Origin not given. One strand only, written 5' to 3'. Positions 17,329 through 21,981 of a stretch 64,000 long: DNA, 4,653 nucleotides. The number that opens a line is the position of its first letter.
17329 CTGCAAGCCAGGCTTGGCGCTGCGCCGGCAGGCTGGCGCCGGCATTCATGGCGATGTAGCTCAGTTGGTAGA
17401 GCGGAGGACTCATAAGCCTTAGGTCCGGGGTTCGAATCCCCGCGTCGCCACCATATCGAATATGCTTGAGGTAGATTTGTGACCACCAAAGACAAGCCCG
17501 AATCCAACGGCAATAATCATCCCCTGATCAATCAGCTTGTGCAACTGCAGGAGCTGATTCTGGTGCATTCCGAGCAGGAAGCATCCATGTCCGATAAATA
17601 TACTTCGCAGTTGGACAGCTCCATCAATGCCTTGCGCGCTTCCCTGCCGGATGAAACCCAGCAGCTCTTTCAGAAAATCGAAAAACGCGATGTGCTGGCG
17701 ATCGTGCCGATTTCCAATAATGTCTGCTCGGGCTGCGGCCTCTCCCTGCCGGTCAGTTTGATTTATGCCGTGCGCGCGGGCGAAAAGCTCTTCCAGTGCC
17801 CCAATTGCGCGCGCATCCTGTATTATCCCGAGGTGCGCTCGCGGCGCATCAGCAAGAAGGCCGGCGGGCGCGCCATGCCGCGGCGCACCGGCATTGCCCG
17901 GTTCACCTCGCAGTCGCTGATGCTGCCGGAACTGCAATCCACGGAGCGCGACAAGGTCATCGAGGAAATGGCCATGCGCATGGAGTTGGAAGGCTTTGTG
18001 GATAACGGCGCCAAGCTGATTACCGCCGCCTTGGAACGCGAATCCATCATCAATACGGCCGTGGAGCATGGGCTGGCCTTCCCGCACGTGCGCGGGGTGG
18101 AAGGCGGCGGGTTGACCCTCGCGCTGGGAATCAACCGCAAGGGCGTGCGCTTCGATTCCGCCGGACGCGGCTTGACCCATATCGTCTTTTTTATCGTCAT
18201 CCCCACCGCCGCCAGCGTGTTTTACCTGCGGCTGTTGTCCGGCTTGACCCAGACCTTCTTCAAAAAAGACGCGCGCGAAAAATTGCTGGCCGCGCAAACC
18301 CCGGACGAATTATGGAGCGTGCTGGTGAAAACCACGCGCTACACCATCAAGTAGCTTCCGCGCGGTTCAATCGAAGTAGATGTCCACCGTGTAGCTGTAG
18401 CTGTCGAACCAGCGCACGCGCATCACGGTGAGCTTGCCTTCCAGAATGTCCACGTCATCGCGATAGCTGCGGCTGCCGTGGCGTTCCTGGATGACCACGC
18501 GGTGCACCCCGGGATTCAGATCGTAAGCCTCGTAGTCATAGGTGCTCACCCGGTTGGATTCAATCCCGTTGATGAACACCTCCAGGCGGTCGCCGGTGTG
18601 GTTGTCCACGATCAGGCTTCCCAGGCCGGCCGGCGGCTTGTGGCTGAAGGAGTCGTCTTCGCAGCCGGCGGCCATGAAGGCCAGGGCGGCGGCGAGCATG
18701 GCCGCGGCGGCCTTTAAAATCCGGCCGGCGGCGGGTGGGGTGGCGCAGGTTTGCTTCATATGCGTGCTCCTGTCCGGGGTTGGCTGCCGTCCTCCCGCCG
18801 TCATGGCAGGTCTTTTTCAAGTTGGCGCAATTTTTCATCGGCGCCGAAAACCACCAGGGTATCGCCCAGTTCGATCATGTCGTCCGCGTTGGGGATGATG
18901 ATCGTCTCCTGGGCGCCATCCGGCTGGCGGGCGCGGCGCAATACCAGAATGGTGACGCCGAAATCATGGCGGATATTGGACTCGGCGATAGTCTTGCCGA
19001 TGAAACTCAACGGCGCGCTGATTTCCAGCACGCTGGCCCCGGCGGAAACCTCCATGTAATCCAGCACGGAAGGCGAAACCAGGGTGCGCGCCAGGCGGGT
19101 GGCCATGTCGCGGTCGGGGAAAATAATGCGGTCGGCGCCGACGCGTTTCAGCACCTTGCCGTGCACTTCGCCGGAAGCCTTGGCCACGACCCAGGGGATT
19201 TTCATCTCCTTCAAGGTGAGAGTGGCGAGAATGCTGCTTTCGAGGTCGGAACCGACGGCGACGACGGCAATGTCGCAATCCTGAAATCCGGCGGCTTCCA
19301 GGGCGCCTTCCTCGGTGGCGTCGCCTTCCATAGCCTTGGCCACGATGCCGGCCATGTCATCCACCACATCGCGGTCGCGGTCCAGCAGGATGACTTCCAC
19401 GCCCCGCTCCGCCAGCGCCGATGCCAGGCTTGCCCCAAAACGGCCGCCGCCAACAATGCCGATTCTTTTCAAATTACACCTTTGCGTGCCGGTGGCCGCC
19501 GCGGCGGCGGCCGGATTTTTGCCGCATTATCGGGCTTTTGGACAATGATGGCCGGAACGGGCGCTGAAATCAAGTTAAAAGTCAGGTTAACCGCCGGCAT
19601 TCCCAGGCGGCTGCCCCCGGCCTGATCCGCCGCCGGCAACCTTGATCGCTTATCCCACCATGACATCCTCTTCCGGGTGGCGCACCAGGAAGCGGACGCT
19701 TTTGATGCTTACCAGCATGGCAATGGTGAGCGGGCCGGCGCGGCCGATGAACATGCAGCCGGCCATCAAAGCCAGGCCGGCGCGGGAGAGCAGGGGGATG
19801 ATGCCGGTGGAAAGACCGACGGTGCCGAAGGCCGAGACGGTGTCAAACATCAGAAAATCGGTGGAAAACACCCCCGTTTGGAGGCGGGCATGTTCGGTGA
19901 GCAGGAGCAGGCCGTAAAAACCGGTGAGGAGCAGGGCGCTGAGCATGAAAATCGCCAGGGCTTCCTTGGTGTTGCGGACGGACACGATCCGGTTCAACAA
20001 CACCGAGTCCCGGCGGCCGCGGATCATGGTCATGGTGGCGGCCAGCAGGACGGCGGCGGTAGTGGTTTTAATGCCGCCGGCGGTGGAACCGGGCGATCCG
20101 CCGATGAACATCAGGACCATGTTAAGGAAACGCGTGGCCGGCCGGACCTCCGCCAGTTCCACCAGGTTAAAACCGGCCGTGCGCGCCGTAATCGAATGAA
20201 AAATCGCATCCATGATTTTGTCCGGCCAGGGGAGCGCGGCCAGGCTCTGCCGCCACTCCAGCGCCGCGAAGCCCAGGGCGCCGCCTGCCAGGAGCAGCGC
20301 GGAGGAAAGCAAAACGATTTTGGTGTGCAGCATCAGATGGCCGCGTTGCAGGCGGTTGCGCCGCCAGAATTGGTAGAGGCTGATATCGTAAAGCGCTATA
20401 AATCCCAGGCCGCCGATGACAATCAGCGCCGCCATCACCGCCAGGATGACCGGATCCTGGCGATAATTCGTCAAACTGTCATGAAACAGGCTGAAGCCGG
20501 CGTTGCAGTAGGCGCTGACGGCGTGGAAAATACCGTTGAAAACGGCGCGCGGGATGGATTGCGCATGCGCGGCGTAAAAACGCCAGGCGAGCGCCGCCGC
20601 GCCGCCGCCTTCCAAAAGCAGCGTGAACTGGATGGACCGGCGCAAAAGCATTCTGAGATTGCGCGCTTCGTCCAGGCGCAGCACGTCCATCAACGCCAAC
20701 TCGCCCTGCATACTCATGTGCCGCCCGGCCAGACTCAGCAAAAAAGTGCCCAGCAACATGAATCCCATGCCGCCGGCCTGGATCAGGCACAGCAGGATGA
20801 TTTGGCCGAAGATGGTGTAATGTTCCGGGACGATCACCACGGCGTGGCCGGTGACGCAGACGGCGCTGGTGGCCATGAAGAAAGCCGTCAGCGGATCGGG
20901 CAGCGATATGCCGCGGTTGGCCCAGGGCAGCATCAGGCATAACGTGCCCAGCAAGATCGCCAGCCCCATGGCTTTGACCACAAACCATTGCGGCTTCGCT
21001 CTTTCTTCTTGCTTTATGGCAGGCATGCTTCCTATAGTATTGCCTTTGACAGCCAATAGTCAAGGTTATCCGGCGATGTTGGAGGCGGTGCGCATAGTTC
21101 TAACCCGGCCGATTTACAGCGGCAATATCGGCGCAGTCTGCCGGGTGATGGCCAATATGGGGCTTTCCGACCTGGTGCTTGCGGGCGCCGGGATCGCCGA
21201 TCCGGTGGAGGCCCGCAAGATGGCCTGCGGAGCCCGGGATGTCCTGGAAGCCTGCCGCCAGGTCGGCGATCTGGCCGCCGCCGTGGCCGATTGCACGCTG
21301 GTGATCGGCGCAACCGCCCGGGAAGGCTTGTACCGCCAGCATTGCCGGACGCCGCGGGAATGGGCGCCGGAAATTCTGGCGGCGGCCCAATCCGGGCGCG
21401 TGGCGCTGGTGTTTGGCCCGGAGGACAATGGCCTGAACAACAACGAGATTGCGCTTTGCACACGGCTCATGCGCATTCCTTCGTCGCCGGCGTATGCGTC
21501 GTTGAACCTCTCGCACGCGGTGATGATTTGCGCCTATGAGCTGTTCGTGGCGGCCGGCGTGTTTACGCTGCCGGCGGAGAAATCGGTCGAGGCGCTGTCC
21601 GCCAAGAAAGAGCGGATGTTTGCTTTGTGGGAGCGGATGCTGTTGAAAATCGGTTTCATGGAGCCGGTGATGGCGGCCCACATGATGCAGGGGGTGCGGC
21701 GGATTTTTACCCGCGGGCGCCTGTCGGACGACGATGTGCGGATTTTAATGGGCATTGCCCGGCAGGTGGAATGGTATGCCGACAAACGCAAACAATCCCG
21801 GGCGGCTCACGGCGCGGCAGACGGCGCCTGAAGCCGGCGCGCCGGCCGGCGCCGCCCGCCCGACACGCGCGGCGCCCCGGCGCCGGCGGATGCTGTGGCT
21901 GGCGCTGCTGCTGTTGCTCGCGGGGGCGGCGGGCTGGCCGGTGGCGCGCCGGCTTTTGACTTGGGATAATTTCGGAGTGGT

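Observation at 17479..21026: Zn-ribbon::EIIA(Ntr) fusion protein encoded next to trkA–trkH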

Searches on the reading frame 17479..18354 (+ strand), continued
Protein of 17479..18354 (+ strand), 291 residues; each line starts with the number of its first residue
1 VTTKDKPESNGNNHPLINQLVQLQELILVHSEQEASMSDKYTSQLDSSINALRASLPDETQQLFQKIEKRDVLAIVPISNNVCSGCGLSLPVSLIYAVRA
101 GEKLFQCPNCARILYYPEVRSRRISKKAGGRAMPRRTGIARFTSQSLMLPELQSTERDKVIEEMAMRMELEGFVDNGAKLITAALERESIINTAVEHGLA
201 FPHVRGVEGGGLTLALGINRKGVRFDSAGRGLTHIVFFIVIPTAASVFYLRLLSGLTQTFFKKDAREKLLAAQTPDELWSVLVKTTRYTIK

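Call 75: find_encoding_contigs(protein=P0360, flank=8000, max_places=1)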
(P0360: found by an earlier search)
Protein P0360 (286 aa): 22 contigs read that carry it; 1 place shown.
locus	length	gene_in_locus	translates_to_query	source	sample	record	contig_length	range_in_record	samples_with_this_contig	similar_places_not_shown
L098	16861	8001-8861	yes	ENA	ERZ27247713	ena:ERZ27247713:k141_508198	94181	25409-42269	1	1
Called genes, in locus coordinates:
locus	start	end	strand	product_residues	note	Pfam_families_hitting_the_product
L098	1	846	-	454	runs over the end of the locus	-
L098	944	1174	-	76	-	-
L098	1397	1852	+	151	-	PF00027:cNMP_binding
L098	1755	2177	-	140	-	-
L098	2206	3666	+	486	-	PF01464:SLT, PF01476:LysM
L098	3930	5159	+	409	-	PF03453:MoeA_N, PF00994:MoCF_biosynth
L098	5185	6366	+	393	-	PF00520:Ion_trans, PF07885:Ion_trans_2, PF22614:Slo-like_RCK, PF02254:TrkA_N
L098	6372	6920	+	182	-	PF00027:cNMP_binding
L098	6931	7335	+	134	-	PF01155:HypA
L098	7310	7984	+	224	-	PF02492:cobW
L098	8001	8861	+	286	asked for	PF02591:Zn_ribbon_9, PF00359:PTS_EIIA_2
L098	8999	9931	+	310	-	PF01758:SBF (weak)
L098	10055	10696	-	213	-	PF12654:DUF3786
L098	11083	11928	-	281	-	PF13428:TPR_14 (faint), PF13432:TPR_16, PF00515:TPR_1 (weak), PF07719:TPR_2 (weak), PF14559:TPR_19 (faint)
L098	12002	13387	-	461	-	PF05496:RuvB_N, PF00004:AAA, PF07728:AAA_5 (faint), PF16193:AAA_assoc_2, PF12002:MgsA_C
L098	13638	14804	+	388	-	PF19293:CdaA_N (weak), PF02457:DAC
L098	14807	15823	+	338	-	PF01368:DHH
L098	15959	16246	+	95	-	PF00166:Cpn10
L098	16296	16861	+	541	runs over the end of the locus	PF00118:Cpn60_TCP1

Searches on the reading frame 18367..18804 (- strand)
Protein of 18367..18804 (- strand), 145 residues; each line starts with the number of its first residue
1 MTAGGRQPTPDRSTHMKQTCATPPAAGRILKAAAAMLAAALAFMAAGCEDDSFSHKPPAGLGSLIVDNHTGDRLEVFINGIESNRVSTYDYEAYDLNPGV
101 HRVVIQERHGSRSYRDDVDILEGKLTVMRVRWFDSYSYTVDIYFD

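Call 3: search_protein_families(library=pfam, proteins=[window:18367-18804:-], max_evalue=0.01)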
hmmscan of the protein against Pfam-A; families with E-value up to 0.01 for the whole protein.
window:18367-18804:- (145 aa): 0 families

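Call 23: search_protein_families(library=ncbifam, proteins=[window:18367-18804:-], max_evalue=0.01)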
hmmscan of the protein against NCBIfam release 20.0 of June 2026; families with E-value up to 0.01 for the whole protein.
window:18367-18804:- (145 aa): 0 families

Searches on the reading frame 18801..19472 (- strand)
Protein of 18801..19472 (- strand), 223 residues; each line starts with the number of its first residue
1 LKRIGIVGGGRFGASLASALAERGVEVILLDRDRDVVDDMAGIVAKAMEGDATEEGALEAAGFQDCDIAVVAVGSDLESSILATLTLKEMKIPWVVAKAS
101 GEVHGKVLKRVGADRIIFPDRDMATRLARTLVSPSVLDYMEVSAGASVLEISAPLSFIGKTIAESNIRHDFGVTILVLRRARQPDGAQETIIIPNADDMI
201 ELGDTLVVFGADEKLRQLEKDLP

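Call 3: search_protein_families(library=pfam, proteins=[window:18801-19472:-], max_evalue=0.01)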
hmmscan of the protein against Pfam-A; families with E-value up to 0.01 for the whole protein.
window:18801-19472:- (223 aa): 18 families
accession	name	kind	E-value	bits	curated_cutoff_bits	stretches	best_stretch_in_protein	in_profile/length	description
PF02254.24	TrkA_N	-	2e-27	96.2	23.8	1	5-119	2-116/116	TrkA-N domain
PF02080.26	TrkA_C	-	2.3e-12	47.1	27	1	153-220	8-68/71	TrkA-C domain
PF02737.24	3HCDH_N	-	5.3e-06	26.9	22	1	4-60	2-57/180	3-hydroxyacyl-CoA dehydrogenase, NAD binding domain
PF03807.23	F420_oxidored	-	5.5e-06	27.3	21.6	1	3-82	1-76/94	NADP oxidoreductase coenzyme F420-dependent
PF01494.25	FAD_binding_3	-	1.6e-05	24.8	22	1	5-39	5-39/349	FAD binding domain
PF13450.12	NAD_binding_8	-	2.1e-05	25.1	21.9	1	6-36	1-31/68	NAD(P)-binding Rossmann-like domain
PF22660.2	RS_preATP-grasp-like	-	5.1e-05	24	27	1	1-70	1-67/98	Ribonucleotide synthetase preATP-grasp domain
PF01210.29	NAD_Gly3P_dh_N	-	5.2e-05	23.7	23.1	1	4-40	2-38/158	NAD-dependent glycerol-3-phosphate dehydrogenase N-terminus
PF03446.21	NAD_binding_2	-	6.6e-05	23.4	21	1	3-82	1-74/161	NAD binding domain of 6-phosphogluconate dehydrogenase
PF01266.30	DAO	-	0.0001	22.4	27.9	1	4-35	2-33/353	FAD dependent oxidoreductase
PF03721.20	UDPG_MGDP_dh_N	-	0.00013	22.1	27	1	3-49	2-48/187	UDP-glucose/GDP-mannose dehydrogenase family, NAD binding domain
PF00070.33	Pyr_redox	-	0.00019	22.3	22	1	3-49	1-51/82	Pyridine nucleotide-disulphide oxidoreductase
PF02826.25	2-Hacid_dh_C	-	0.00034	20.5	25.1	1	2-38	37-73/178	D-isomer specific 2-hydroxyacid dehydrogenase, NAD binding domain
PF07992.20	Pyr_redox_2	-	0.00042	20.3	26.1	1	2-56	143-197/291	Pyridine nucleotide-disulphide oxidoreductase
PF13241.12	NAD_binding_7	-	0.0027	18.7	22.1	1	2-97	8-92/104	Putative NAD(P)-binding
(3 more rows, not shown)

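Call 23: search_protein_families(library=ncbifam, proteins=[window:18801-19472:-], max_evalue=0.01)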
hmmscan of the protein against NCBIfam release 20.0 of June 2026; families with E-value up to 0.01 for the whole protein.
window:18801-19472:- (223 aa): 66 families (the best 25 are shown)
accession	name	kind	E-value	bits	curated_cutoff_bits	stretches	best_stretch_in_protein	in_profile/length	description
NF007039.0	PRK09496.3-2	equivalog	7.3e-25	87.7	293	1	3-220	2-218/446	Trk system potassium transporter TrkA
NF007041.0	PRK09496.3-4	equivalog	1.1e-18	67.2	386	1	1-220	227-441/450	Trk system potassium transporter TrkA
NF007043.0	PRK09496.3-6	equivalog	5.9e-15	55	384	1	2-213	232-435/445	Trk system potassium transporter TrkA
NF007034.0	PRK09496.2-1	subfamily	1e-13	51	344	1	3-220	2-216/445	Trk system potassium transporter TrkA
NF007031.0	PRK09496.1-2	equivalog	3.7e-13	49.3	289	1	2-220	234-449/458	Trk system potassium transporter TrkA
NF007032.0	PRK09496.1-4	equivalog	6e-13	48.5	309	1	1-220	231-448/457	Trk system potassium transporter TrkA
NF007038.0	PRK09496.2-6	equivalog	7.1e-13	48.1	374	1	3-215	2-214/445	Trk system potassium transporter TrkA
NF007036.0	PRK09496.2-3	subfamily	8.7e-13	47.8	407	1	4-220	3-221/448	Trk system potassium transporter TrkA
NF007033.0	PRK09496.1-5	equivalog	1.5e-11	44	338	1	3-218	2-216/449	Trk system potassium transporter TrkA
NF007037.0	PRK09496.2-4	equivalog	1.7e-09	37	445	1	2-220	238-451/454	Trk system potassium transporter TrkA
NF002924.0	PRK03562.1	equivalog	2.6e-09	36.1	752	1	3-115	404-516/623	glutathione-regulated potassium-efflux system protein KefC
NF007035.0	PRK09496.2-2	equivalog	9.5e-09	34.5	521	1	2-214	228-441/455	Trk system potassium transporter TrkA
NF007040.0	PRK09496.3-3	equivalog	2.4e-08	33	455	1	2-90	234-322/462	Trk system potassium transporter TrkA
NF007030.0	PRK09496.1-1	equivalog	5.2e-08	31.9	371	1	2-215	233-443/458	Trk system potassium transporter TrkA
NF005112.0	PRK06545.2-4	subfamily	2.4e-06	26.8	294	1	1-85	2-75/356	prephenate dehydrogenase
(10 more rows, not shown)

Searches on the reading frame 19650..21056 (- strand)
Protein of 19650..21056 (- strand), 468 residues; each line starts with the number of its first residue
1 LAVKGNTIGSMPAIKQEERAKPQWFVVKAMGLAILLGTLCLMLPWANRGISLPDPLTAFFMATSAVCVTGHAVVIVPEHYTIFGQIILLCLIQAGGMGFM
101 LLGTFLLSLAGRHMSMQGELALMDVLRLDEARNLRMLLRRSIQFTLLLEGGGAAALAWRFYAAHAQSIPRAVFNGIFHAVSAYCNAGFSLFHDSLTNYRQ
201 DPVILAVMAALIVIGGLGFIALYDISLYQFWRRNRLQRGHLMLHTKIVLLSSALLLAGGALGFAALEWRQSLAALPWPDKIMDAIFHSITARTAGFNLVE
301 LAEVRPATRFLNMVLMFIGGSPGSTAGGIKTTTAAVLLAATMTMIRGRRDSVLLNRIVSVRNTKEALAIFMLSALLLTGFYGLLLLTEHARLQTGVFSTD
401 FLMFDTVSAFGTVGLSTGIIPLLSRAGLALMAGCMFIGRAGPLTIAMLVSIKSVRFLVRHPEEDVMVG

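Call 3: search_protein_families(library=pfam, proteins=[window:19650-21056:-], max_evalue=0.01)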
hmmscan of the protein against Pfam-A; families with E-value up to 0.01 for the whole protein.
window:19650-21056:- (468 aa): 1 family
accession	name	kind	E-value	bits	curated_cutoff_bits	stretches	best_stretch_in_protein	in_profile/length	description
PF02386.22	TrkH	-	6e-58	197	27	1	54-452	63-493/502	Cation transport protein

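Call 23: search_protein_families(library=ncbifam, proteins=[window:19650-21056:-], max_evalue=0.01)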
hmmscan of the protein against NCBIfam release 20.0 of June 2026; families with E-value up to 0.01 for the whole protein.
window:19650-21056:- (468 aa): 2 families
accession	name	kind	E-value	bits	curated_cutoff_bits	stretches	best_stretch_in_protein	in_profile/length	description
TIGR00933.1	2a38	subfamily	2.3e-92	310.1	331.15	1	41-439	2-391/391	TrkH family potassium uptake protein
TIGR00934.2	2a38euk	subfamily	6.5e-21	74.4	441.9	1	172-418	525-791/834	TRK family potassium/sodium uptake transporter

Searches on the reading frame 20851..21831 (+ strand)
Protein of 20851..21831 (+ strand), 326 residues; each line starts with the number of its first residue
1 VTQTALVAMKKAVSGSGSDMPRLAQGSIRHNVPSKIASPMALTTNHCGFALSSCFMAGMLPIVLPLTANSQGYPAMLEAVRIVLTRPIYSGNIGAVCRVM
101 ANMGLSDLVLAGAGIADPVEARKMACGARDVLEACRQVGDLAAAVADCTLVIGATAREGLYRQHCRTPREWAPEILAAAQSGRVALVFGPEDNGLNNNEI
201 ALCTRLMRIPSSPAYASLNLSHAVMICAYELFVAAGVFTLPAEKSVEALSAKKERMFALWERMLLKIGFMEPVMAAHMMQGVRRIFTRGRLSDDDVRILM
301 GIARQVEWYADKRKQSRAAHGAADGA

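Call 3: search_protein_families(library=pfam, proteins=[window:20851-21831:+], max_evalue=0.01)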
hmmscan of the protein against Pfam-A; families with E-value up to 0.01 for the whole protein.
window:20851-21831:+ (326 aa): 1 family
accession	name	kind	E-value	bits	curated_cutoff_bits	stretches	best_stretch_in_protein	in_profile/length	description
PF00588.24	SpoU_methylase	-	9.5e-28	97.5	29.7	1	80-229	2-142/142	SpoU rRNA Methylase family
